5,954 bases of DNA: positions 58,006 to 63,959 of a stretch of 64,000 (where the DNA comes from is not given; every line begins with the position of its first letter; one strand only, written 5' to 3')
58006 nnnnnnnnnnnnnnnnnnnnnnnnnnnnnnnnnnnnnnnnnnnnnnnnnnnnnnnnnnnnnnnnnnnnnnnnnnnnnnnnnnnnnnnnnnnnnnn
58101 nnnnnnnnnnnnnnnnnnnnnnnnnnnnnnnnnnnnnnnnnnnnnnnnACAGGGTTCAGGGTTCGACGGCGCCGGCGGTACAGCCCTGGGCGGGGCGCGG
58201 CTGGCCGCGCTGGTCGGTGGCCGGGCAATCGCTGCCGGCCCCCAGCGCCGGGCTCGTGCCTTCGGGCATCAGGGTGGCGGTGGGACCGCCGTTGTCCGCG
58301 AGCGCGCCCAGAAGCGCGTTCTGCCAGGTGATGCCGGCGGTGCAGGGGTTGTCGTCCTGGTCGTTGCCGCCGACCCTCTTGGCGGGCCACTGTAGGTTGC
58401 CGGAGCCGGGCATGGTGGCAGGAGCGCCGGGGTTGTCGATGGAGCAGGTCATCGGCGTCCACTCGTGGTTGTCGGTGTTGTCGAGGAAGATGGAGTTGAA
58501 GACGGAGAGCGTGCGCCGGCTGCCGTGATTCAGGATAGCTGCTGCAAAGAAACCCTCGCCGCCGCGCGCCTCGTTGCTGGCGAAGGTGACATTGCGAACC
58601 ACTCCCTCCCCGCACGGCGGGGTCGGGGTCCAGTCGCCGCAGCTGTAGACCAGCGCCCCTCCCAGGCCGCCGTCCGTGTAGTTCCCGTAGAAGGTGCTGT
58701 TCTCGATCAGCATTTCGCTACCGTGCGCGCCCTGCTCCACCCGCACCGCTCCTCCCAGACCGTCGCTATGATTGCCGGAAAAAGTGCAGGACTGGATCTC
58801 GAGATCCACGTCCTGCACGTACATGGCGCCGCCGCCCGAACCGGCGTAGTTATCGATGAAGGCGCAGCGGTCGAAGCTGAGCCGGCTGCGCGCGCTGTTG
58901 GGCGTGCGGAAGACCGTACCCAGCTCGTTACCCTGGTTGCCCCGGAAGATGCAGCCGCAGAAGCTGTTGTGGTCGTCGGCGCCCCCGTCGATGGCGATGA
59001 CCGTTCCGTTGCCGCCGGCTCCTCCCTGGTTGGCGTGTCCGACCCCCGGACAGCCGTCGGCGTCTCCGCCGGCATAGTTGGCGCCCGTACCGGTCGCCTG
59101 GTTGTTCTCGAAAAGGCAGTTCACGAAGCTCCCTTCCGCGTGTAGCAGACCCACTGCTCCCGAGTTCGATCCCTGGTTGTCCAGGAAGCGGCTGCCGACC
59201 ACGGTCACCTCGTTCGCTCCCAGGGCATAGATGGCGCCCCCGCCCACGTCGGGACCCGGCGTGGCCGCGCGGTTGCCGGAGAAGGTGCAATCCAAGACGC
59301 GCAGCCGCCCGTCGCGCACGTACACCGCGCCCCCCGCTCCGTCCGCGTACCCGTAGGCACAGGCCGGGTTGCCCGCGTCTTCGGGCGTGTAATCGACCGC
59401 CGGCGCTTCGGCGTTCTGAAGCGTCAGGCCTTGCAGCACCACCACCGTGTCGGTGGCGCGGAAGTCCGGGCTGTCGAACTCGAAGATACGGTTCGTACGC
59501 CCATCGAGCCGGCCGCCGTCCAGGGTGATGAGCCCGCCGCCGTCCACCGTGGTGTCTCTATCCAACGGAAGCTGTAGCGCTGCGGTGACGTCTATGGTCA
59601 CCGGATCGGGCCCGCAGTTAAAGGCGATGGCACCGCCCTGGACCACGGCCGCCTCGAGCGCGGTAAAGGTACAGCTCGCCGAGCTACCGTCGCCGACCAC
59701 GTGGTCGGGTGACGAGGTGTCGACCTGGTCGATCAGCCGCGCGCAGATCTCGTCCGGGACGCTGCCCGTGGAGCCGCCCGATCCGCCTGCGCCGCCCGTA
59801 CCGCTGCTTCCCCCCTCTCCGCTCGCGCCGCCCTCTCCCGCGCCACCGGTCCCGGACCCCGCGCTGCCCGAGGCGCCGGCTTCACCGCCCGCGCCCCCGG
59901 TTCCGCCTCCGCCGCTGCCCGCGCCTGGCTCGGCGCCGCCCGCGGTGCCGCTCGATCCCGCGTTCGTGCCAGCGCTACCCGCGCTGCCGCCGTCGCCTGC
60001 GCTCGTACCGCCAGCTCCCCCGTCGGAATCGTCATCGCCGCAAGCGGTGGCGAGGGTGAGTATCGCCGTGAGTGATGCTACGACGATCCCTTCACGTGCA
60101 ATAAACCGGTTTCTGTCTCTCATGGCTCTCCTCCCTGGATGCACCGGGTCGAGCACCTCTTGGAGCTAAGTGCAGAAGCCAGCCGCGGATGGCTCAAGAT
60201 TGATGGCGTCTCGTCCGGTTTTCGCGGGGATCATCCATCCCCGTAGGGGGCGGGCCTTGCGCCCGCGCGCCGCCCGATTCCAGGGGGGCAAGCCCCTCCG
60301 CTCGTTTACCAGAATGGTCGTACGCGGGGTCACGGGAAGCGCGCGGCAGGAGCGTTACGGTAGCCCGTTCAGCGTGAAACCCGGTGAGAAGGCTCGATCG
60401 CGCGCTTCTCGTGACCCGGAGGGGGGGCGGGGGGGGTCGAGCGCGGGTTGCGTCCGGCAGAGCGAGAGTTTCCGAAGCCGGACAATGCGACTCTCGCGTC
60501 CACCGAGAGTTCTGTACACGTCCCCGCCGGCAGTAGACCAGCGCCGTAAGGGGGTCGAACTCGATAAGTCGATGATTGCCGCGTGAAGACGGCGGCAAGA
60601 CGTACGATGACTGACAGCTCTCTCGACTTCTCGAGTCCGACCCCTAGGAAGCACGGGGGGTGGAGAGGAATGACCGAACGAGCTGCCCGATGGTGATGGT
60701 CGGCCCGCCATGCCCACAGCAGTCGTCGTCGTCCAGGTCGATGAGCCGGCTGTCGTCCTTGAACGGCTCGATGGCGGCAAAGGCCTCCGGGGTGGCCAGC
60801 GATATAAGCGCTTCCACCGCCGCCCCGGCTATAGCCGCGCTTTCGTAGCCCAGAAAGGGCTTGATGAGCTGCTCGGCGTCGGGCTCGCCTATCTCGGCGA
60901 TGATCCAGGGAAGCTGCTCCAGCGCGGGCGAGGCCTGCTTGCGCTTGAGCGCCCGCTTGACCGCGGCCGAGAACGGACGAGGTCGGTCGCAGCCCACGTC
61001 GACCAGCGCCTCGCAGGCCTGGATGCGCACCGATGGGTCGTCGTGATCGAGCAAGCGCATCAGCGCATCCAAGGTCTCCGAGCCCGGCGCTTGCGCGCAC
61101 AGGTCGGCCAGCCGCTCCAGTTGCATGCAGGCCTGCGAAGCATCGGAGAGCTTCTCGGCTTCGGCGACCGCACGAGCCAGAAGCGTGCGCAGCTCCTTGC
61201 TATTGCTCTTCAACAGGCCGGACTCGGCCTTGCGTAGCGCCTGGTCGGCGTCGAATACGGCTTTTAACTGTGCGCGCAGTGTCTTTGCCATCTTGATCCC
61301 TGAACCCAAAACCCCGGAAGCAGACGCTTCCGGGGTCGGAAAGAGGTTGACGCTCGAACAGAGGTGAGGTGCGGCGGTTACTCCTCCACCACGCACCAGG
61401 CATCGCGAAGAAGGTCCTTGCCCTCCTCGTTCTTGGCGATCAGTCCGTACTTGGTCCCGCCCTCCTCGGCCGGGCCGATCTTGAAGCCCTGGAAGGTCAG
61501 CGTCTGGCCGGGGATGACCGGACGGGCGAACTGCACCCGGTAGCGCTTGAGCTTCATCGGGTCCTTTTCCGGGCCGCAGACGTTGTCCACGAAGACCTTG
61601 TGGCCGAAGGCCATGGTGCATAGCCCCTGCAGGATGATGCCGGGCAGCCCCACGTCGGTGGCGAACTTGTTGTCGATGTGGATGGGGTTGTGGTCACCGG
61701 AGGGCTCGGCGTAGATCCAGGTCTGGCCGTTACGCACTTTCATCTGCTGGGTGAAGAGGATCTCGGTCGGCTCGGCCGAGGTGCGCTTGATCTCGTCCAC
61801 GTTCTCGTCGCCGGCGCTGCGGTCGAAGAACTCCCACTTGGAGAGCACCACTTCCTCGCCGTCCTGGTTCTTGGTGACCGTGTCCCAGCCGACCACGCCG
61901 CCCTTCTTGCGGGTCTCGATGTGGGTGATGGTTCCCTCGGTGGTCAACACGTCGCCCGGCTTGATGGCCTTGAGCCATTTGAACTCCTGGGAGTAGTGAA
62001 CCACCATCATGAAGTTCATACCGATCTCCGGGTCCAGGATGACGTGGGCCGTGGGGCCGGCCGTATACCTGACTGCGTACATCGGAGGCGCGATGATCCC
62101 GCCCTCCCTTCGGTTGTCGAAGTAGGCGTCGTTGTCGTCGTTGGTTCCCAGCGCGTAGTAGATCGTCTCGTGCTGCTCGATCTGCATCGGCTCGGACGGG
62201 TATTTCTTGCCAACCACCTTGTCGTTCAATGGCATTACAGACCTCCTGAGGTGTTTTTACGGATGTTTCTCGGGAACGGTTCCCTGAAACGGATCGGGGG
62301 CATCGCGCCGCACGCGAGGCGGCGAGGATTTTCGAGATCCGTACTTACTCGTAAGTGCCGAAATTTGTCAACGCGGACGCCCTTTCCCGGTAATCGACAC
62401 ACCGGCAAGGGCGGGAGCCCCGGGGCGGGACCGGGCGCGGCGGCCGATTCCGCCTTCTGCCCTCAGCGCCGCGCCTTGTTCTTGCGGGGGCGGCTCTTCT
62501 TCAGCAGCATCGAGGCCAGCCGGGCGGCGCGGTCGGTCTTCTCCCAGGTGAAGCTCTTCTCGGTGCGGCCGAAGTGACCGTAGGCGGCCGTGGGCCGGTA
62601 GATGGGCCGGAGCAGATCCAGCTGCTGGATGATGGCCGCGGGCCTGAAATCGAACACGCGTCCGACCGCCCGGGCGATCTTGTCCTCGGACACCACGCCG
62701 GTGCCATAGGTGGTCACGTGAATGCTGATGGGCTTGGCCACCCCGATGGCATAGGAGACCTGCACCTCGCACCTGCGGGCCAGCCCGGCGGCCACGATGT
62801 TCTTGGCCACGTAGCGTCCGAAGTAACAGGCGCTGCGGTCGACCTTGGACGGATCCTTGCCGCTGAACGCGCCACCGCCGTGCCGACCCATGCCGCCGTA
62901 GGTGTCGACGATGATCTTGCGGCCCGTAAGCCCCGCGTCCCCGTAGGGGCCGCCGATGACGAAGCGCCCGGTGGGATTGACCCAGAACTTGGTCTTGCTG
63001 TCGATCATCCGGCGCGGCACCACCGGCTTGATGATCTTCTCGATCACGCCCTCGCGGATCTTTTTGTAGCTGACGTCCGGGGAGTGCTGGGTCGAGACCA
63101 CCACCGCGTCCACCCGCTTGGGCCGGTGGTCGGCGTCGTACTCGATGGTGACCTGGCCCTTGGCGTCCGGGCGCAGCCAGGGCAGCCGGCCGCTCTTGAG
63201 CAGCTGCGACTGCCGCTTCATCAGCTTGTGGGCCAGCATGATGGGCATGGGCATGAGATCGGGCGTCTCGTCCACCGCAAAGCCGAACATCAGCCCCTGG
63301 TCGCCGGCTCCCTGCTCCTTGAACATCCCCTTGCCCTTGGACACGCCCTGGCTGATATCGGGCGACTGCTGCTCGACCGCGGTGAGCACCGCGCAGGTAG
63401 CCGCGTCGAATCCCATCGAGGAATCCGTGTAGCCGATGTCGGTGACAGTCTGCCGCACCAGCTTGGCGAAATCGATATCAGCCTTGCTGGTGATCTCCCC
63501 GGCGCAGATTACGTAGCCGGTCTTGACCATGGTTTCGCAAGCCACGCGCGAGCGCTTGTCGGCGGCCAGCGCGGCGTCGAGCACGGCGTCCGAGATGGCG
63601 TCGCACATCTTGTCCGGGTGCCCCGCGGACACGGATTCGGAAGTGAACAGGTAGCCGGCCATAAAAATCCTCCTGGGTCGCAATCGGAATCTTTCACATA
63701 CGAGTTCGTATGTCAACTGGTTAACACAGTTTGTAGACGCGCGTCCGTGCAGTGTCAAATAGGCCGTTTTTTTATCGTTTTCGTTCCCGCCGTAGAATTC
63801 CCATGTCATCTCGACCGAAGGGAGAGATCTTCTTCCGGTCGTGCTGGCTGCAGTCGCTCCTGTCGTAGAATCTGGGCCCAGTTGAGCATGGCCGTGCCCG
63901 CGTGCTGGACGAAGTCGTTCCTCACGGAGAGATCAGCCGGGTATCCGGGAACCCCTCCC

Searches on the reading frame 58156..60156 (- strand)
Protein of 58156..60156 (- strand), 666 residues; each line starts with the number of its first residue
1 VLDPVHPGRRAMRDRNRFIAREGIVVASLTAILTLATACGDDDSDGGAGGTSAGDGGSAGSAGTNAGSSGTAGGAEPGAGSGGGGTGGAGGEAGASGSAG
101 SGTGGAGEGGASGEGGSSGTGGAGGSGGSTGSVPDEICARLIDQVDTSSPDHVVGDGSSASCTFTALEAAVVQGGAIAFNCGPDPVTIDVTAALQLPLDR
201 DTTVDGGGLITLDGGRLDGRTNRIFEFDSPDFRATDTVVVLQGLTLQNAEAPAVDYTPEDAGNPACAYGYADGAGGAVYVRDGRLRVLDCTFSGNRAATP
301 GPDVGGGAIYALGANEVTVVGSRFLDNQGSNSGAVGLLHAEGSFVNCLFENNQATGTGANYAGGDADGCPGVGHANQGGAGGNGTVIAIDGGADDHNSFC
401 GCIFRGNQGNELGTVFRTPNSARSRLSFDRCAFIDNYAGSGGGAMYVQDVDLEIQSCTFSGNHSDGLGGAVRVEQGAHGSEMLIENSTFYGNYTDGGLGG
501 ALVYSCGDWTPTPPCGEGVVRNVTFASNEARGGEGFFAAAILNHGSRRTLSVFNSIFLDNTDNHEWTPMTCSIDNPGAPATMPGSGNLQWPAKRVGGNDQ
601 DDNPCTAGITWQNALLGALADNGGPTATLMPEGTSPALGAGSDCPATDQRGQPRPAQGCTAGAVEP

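Call 52: search_protein_families(library=pfam, proteins=[window:58156-60156:-], max_evalue=0.001)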
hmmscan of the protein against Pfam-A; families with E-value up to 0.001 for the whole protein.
window:58156-60156:- (666 aa): 1 family
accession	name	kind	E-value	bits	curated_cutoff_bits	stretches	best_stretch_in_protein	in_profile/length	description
PF02415.23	Chlam_PMP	-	1.9e-05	24.9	20.6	0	289-311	1-18/19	Chlamydia polymorphic membrane protein (Chlamydia_PMP) repeat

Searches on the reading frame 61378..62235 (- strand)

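Call 52: search_protein_families(library=pfam, proteins=[window:61378-62235:-], max_evalue=0.001)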
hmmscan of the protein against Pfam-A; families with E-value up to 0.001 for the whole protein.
window:61378-62235:- (285 aa): 3 families
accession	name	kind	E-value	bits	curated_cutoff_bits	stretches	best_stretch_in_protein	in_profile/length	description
PF01575.25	MaoC_dehydratas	-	1.9e-24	86.1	27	1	158-254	9-103/123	MaoC like domain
PF13452.11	FAS1_DH_region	-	1.1e-19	71.3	22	1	7-130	2-130/132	FAS1-like, dehydratase domain region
PF22622.2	MFE-2_hydrat-2_N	-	1.8e-07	31.5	27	1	20-137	4-127/130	MFE-2 hydratase 2 N-terminal domain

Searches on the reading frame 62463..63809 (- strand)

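Call 52: search_protein_families(library=pfam, proteins=[window:62463-63809:-], max_evalue=0.001)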
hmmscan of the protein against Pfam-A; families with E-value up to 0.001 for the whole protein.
window:62463-63809:- (448 aa): 3 families
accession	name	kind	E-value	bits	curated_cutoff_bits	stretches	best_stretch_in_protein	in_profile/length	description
PF02773.21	S-AdoMet_synt_C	-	3.5e-68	228.3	25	1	285-424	1-138/138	S-adenosylmethionine synthetase, C-terminal domain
PF02772.21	S-AdoMet_synt_M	-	5.5e-49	165.7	29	1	165-283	1-120/120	S-adenosylmethionine synthetase, central domain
PF00438.25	S-AdoMet_synt_N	-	4.1e-42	143.2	33.1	1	53-150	2-99/99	S-adenosylmethionine synthetase, N-terminal domain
